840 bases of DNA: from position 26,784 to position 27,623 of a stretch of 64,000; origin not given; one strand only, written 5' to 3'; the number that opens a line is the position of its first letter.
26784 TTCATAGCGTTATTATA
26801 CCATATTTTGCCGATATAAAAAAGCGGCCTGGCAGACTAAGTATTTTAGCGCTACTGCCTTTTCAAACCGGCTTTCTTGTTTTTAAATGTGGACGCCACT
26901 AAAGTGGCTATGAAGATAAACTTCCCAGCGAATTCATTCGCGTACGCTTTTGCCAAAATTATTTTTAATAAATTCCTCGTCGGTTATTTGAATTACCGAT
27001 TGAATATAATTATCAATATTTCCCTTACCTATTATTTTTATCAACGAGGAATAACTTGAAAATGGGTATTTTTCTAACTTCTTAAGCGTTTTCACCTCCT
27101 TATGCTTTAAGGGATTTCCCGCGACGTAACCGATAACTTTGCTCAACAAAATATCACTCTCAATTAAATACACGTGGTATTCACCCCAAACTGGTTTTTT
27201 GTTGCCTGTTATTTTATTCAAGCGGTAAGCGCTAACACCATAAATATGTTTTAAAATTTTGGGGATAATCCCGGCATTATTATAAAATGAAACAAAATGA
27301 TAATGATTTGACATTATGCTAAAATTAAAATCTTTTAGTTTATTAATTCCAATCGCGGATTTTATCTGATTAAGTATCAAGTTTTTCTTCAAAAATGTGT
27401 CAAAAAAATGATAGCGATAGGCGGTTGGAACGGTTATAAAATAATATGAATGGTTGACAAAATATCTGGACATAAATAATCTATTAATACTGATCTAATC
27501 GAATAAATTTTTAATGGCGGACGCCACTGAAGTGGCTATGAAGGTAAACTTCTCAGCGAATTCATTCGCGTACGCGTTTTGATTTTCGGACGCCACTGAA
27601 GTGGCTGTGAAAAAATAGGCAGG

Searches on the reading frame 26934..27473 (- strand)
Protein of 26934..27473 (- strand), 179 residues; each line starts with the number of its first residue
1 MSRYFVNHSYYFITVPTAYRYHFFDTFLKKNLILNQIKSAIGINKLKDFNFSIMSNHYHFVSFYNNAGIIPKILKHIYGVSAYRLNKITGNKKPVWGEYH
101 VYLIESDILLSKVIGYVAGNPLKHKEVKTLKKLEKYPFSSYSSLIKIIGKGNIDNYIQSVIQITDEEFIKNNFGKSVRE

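Call 70: search_protein_families(library=ncbifam, proteins=[window:26934-27473:-], max_evalue=0.01)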
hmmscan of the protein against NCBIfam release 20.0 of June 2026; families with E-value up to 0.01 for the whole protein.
window:26934-27473:- (179 aa): 1 family
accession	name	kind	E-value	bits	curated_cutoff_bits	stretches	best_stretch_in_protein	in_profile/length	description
NF047646.1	REP_Tyr_transpos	equivalog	1.6e-14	54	80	1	2-139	3-146/146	REP-associated tyrosine transposase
